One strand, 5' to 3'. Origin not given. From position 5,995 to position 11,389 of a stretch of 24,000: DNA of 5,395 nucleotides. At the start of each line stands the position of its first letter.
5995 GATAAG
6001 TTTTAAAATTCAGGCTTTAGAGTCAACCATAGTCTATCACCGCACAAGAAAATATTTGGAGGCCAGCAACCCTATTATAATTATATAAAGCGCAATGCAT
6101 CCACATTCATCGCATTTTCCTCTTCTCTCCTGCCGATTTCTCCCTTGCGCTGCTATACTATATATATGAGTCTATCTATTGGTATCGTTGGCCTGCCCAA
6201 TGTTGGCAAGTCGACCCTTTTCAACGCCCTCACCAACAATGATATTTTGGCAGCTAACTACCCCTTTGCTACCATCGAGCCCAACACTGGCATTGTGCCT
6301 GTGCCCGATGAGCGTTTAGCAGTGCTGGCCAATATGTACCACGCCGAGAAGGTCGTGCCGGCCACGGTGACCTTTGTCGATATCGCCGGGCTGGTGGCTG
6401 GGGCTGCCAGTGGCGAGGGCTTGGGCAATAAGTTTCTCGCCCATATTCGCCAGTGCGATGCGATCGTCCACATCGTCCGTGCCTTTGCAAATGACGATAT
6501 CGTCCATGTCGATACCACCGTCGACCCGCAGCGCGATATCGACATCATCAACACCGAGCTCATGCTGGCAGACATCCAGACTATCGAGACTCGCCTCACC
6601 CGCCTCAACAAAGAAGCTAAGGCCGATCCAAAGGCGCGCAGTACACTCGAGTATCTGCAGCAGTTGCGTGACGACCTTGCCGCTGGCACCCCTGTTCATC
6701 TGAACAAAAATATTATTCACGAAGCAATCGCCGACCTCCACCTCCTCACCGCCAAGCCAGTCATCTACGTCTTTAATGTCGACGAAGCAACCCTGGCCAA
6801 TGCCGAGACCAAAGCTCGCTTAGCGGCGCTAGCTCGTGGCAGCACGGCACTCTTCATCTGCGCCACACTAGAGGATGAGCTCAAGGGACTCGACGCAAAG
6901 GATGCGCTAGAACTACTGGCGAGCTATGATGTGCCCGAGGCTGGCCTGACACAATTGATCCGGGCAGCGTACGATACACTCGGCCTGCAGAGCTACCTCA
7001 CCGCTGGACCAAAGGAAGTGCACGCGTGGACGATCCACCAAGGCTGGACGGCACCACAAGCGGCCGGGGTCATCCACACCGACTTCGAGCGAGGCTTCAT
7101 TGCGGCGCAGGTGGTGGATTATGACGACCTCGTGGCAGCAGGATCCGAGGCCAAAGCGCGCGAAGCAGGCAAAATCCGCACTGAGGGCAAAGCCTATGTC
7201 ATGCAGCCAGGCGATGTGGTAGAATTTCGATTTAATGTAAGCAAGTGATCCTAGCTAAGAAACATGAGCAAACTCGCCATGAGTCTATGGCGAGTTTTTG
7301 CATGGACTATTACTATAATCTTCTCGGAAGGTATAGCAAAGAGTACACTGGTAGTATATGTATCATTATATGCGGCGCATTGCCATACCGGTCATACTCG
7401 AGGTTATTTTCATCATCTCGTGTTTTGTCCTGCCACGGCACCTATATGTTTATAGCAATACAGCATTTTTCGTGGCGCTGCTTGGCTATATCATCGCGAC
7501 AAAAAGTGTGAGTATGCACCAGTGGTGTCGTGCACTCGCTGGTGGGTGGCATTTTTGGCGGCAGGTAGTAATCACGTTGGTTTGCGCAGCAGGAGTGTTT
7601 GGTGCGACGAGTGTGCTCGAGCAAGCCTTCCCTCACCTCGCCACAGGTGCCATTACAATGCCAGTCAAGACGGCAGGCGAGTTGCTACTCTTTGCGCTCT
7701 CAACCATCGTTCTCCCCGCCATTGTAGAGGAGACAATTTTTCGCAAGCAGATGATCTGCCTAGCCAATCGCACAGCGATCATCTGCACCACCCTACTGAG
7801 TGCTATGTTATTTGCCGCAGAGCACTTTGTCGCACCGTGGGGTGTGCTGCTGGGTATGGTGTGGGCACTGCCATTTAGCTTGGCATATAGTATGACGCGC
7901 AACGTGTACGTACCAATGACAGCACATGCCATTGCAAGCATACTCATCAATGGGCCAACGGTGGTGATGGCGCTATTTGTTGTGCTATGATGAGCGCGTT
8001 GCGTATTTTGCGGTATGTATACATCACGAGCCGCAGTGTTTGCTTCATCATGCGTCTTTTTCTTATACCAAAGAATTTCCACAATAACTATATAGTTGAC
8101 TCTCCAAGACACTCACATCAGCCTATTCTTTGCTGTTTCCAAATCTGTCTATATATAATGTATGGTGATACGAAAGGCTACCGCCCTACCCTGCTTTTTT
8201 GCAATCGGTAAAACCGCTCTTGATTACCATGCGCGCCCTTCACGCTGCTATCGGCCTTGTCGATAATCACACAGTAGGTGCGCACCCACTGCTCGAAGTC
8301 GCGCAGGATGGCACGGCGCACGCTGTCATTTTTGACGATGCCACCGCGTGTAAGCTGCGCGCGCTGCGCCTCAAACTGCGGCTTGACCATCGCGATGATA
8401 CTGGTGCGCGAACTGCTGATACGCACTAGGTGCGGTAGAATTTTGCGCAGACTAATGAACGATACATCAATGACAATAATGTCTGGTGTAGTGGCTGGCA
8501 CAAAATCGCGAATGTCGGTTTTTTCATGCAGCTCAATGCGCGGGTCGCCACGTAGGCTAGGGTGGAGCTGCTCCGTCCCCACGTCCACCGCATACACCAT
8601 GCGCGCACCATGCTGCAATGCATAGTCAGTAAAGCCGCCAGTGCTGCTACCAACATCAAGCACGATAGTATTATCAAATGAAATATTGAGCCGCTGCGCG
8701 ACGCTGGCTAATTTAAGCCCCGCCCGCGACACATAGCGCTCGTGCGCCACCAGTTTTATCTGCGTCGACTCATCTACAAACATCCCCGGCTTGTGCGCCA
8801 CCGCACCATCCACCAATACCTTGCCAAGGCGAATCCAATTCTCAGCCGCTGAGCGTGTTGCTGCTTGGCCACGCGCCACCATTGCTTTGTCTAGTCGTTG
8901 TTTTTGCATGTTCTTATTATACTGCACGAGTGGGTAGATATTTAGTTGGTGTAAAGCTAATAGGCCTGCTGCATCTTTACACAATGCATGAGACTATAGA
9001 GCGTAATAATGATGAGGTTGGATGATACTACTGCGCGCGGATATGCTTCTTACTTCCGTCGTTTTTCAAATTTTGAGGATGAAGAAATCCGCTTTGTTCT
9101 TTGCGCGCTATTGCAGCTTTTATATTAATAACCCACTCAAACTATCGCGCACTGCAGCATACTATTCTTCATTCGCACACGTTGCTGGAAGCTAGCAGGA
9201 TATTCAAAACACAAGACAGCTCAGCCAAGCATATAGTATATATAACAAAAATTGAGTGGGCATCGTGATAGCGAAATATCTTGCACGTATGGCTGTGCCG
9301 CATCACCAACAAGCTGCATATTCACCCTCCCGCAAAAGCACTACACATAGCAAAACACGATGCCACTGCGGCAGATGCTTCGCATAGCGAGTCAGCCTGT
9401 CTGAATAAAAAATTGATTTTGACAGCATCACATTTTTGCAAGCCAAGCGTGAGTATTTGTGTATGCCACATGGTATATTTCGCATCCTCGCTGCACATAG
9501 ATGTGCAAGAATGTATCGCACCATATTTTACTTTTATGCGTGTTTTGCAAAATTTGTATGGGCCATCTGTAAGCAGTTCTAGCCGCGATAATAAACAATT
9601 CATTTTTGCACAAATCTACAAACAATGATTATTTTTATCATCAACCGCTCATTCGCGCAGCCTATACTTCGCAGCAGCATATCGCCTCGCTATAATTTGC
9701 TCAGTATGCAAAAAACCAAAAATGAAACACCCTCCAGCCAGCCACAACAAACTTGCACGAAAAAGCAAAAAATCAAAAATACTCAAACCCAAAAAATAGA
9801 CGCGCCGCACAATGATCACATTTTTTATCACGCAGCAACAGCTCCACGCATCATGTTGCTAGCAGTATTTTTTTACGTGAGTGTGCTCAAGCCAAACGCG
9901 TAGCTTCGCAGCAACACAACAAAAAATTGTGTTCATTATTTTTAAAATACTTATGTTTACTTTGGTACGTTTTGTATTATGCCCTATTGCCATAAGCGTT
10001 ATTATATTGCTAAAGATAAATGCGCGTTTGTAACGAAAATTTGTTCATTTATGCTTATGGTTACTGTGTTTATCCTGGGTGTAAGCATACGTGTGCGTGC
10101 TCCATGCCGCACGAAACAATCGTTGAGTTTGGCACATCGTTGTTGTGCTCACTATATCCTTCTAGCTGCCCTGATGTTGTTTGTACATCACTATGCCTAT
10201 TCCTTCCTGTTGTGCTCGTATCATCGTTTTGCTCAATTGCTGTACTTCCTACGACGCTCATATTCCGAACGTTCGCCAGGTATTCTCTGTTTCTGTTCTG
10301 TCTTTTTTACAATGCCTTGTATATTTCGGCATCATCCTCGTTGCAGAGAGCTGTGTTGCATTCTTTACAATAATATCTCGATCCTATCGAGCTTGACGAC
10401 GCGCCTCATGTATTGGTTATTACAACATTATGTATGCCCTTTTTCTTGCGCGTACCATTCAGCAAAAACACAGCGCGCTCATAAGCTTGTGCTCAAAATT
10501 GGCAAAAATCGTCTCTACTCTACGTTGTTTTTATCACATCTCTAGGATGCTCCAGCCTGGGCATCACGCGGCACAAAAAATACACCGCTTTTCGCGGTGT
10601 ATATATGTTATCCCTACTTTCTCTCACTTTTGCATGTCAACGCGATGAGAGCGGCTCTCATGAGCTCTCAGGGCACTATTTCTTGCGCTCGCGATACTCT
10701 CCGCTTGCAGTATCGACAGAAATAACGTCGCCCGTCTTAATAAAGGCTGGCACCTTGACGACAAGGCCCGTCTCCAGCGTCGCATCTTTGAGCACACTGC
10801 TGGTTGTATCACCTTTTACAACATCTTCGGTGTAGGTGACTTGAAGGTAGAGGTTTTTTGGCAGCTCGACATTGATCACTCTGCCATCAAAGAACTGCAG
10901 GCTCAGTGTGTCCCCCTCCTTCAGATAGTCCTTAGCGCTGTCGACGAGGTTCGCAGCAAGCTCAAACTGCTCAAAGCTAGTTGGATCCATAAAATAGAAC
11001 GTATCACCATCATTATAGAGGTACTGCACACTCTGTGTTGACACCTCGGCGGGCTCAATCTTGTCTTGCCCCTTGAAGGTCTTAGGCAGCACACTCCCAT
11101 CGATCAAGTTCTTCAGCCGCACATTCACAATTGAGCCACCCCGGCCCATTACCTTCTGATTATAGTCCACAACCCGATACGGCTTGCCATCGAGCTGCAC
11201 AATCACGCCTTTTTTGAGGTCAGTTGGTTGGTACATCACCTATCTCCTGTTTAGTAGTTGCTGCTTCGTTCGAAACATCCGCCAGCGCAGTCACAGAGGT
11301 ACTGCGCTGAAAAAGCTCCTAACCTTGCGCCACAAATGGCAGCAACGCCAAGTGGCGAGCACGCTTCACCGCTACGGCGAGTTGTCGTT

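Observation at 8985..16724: A 7.7-kb block that is about 70% non-coding splits conserved ribosomal-protein operons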

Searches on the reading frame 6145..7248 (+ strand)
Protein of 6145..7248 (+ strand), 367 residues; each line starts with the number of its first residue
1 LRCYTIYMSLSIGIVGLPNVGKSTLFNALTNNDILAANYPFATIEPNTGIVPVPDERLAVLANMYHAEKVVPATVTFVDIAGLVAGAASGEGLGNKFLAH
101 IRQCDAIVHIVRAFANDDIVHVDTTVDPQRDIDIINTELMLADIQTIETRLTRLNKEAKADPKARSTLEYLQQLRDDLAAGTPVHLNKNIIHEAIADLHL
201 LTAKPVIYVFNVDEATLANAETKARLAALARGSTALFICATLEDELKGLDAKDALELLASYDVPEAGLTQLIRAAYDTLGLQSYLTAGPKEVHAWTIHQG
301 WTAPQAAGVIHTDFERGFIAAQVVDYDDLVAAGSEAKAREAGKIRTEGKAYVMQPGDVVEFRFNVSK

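Call 7: search_protein_families(library=pfam, proteins=[window:6145-7248:+])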
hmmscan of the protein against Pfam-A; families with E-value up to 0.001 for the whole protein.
window:6145-7248:+ (367 aa): 4 families
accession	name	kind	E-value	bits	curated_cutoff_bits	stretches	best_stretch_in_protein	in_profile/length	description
PF06071.19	YchF-GTPase_C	-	7.6e-38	129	27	1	281-364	1-84/84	Protein of unknown function (DUF933)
PF01926.29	MMR_HSR1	-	5.2e-23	81.7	21.9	1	12-124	2-94/113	50S ribosome-binding GTPase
PF02421.24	FeoB_N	-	1.8e-08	34.5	27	1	12-58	3-49/156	Ferrous iron transport protein B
PF00350.29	Dynamin_N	-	0.00056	20.4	27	0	12-37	1-26/168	Dynamin family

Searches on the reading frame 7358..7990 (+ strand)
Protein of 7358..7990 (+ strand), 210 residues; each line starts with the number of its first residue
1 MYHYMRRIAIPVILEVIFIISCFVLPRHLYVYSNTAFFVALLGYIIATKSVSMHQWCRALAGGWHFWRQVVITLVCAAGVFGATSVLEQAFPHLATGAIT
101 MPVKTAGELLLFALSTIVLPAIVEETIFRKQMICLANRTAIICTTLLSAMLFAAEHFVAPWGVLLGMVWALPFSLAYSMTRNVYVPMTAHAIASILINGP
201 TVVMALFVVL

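Call 7: search_protein_families(library=pfam, proteins=[window:7358-7990:+])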
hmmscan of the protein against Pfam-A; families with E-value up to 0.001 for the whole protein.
window:7358-7990:+ (210 aa): 1 family
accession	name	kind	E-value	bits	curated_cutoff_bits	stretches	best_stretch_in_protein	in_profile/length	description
PF02517.21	Rce1-like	-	2.9e-11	43.9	22.4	1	109-194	4-91/93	Type II CAAX prenyl endopeptidase Rce1-like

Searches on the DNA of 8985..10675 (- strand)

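Call 36: search_dna_similar(query=window:8985-10675:-, collection=phages, mode=distant, max_rows=10)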
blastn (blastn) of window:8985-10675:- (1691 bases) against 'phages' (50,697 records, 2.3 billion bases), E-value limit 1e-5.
No match.

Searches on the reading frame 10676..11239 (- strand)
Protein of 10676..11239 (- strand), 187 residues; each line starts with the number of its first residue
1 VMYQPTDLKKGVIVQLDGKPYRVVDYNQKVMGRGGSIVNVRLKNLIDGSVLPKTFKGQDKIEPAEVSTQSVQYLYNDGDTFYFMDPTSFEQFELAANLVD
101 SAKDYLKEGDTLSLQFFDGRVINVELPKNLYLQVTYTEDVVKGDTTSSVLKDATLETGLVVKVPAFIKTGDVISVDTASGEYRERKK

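Call 11: find_related_loci(query=window:10676-11239:-, collection=genome_contigs, flank=10000)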
Query window:10676-11239:- (187 aa) in genome_contigs; peptide patterns used: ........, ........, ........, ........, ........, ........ (x = any residue, [..] = any of these).
599 stretches matched a pattern (row limit reached: there are more); 419 encode a relative of the query (tblastn E <= 1e-3); the best 80 are kept; 80 distinct loci.
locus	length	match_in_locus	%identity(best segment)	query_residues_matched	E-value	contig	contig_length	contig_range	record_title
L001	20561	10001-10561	98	1-187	4e-120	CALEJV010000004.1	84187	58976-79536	MAG TPA_asm: uncultured Candidatus Saccharibacteria bacterium isolate ERR1332591_bin.29_CONCOCT_v1.1_MAG genome assembly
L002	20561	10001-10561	98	1-187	4e-120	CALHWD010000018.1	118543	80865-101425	MAG TPA_asm: uncultured Candidatus Saccharibacteria bacterium isolate ERR589635_bin.13_CONCOCT_v1.1_MAG genome assembly,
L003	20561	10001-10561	98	1-187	4e-120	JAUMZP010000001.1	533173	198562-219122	MAG: Candidatus Saccharibacteria bacterium isolate S18M_Sa_002 NODE_3_length_533173_cov_125.350324, whole genome shotgun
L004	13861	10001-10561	98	1-187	4e-120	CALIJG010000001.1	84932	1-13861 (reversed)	MAG TPA_asm: uncultured Candidatus Saccharibacteria bacterium isolate ERR589659_bin.17_CONCOCT_v1.1_MAG genome assembly,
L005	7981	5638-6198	98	1-187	4e-120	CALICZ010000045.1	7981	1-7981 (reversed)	MAG TPA_asm: uncultured Candidatus Saccharibacteria bacterium isolate ERR589374_bin.3_CONCOCT_v1.1_MAG genome assembly,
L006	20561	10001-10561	98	1-187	4e-120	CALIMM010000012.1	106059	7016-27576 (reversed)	MAG TPA_asm: uncultured Candidatus Saccharibacteria bacterium isolate ERR589621_bin.49_CONCOCT_v1.1_MAG genome assembly,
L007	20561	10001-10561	98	1-187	4e-120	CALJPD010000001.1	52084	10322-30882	MAG TPA_asm: uncultured Candidatus Saccharibacteria bacterium isolate ERR589354_bin.5_CONCOCT_v1.1_MAG genome assembly,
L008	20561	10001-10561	98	1-187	4e-120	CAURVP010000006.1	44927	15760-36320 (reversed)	MAG TPA_asm: uncultured Candidatus Saccharibacteria bacterium isolate ERR9969233_bin.28_MetaWRAP_v1.3_MAG genome assembl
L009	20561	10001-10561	98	1-187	4e-120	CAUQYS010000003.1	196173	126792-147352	MAG TPA_asm: uncultured Candidatus Saccharibacteria bacterium isolate ERR9968826_bin.8_MetaWRAP_v1.3_MAG genome assembly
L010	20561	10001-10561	98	1-187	1e-119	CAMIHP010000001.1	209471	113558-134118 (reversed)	MAG: uncultured Candidatus Saccharibacteria bacterium isolate ZZEVbxAAOO_bin.25.MAG genome assembly, contig: NODE_28_len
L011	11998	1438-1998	98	1-187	1e-119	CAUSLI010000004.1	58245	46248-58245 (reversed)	MAG TPA_asm: uncultured Candidatus Saccharibacteria bacterium isolate SRR5395424_bin.24_MetaWRAP_v1.3_MAG genome assembl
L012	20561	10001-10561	98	1-187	1e-119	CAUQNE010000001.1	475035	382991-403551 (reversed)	MAG TPA_asm: uncultured Candidatus Saccharibacteria bacterium isolate ERR9968952_bin.4_MetaWRAP_v1.3_MAG genome assembly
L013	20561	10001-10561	97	1-187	6e-119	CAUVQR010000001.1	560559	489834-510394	MAG TPA_asm: uncultured Candidatus Saccharibacteria bacterium isolate SRR23388460_bin.18_MetaWRAP_v1.3_MAG genome assemb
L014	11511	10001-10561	97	1-187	6e-119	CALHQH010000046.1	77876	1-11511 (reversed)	MAG TPA_asm: uncultured Candidatus Saccharibacteria bacterium isolate ERR589518_bin.74_CONCOCT_v1.1_MAG genome assembly,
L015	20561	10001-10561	98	1-187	8e-119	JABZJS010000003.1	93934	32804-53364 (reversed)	MAG: Candidatus Nanosynbacter sp. isolate JCVI_32_bin.57 NODE_93_length_93934_cov_108.186240, whole genome shotgun seque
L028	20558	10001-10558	88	2-187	2e-107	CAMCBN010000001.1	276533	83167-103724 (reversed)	MAG: uncultured Candidatus Saccharibacteria bacterium isolate SRR15732359_bin.18_metaWRAP_v1.3_MAG genome assembly, cont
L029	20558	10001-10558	84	2-187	2e-106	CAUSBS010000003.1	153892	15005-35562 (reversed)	MAG TPA_asm: uncultured Candidatus Saccharibacteria bacterium isolate ERR9969148_bin.17_MetaWRAP_v1.3_MAG genome assembl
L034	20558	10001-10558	82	2-187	2e-104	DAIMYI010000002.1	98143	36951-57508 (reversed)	MAG TPA_asm: Candidatus Nanosynbacter sp. isolate CTOTU1097 NODE_2_length_98143_cov_49.769686, whole genome shotgun sequ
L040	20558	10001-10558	83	2-187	2e-103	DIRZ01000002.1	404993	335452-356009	MAG TPA_asm: Candidatus Saccharibacteria bacterium UBA6223 UBA6223_contig_4080, whole genome shotgun sequence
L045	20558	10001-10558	80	2-187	4e-103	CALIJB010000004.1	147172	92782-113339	MAG TPA_asm: uncultured Candidatus Saccharibacteria bacterium isolate ERR589623_bin.75_CONCOCT_v1.1_MAG genome assembly,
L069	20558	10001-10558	81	2-187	2e-102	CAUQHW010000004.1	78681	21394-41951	MAG TPA_asm: uncultured Candidatus Saccharibacteria bacterium isolate ERR9968838_bin.10_MetaWRAP_v1.3_MAG genome assembl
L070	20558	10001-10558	81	2-187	2e-102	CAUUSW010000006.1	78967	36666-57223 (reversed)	MAG TPA_asm: uncultured Candidatus Saccharibacteria bacterium isolate SRR23388465_bin.18_MetaWRAP_v1.3_MAG genome assemb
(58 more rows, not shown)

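Call 40: search_protein_families(library=pfam, proteins=[L045:10609-12372:+, L045:4657-6915:+, L045:7928-8695:+, L045:6921-7763:-, L028:6819-7565:+, L028:4667-5215:+])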
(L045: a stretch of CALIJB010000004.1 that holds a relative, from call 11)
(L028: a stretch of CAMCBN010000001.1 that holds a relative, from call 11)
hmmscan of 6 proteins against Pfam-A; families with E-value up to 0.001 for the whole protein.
L045:10609-12372:+ (587 aa): 2 families
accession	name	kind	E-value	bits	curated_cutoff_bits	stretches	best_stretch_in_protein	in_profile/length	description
PF13354.11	Beta-lactamase2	-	1.6e-19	70.5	22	1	385-566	4-214/214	Beta-lactamase enzyme family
PF12229.13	PG_binding_4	-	3.2e-05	24.5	22.1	0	152-201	55-104/117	Putative peptidoglycan binding domain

L045:4657-6915:+ (752 aa): 6 families
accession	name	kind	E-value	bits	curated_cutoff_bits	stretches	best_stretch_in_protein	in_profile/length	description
PF01580.24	FtsK_SpoIIIE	-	2e-66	224.1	24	1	368-574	2-221/221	FtsK/SpoIIIE family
PF09397.16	FtsK_gamma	-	7.6e-30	102.9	30.6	1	680-740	2-62/63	Ftsk gamma domain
PF17854.6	FtsK_alpha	-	1.7e-29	102.4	22.9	1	263-360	1-101/101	FtsK alpha domain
PF13491.11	FtsK_4TM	-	3.4e-08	33.8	23.1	1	75-178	60-167/171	4TM region of DNA translocase FtsK/SpoIIIE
PF01935.23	DUF87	-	1.2e-06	29.2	23.2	1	401-444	18-60/220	Helicase HerA, central domain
PF12846.13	AAA_10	-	3.5e-05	23.5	27.5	1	399-447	16-60/362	AAA-like domain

L045:7928-8695:+ (255 aa): 0 families

L045:6921-7763:- (280 aa): 3 families
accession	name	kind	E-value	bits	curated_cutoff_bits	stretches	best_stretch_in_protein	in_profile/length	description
PF00800.23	PDT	-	8.8e-59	198.8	25.2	1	15-192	1-178/181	Prephenate dehydratase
PF01842.31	ACT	-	5.2e-07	29.8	27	1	206-255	5-53/66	ACT domain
PF22629.2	ACT_AHAS_ss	-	0.00021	21.8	27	1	206-261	3-56/67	AHAS small subunit-like ACT domain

L028:6819-7565:+ (248 aa): 0 families

L028:4667-5215:+ (182 aa): 3 families
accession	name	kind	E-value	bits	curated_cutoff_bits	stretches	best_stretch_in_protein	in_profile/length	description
PF09346.15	SMI1_KNR4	-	6.7e-08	33.6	25.4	1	28-160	2-123/125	SMI1 / KNR4 family (SUKH-1)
PF14567.11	SUKH_5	-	7.8e-06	26.2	27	0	25-52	19-46/142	SMI1-KNR4 cell-wall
PF14568.11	SUKH_6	-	0.00039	21.3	27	0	30-120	1-76/119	SMI1-KNR4 cell-wall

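Call 88: find_related_loci(query=L028:10001-10558:+, collection=metagenome_contigs, flank=6000)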
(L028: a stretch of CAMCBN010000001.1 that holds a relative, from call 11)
Query L028:10001-10558:+ (186 aa) in metagenome_contigs; peptide patterns used: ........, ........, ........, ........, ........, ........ (x = any residue, [..] = any of these).
600 stretches matched a pattern (row limit reached: there are more); 445 encode a relative of the query (tblastn E <= 1e-3); the best 80 are kept; 80 distinct loci.
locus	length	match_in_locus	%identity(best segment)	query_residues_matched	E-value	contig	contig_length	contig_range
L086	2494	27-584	88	1-186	1e-112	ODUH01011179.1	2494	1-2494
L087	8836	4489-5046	88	1-186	3e-108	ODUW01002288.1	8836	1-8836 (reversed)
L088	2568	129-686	88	1-186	1e-112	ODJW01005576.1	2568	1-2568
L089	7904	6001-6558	88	1-186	3e-108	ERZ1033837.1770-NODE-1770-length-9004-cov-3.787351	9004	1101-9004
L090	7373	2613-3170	88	1-186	3e-108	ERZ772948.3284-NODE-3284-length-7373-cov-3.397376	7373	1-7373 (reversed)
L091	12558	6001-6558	88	1-186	3e-108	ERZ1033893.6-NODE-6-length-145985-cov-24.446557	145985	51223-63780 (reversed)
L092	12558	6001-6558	88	1-186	3e-108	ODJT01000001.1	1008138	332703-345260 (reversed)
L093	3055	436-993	88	1-186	5e-111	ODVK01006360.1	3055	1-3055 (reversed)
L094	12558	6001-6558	88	1-186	3e-108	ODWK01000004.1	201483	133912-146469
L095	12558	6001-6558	87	1-186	1e-107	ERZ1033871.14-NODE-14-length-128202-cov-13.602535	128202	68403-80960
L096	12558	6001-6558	88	1-186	8e-108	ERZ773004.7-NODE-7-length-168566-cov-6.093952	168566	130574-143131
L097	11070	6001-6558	88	1-186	7e-108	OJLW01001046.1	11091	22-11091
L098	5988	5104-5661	88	1-186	6e-108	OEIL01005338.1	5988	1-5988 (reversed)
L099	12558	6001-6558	88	1-186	1e-107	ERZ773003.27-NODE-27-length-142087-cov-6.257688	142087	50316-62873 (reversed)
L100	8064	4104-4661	88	1-186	7e-108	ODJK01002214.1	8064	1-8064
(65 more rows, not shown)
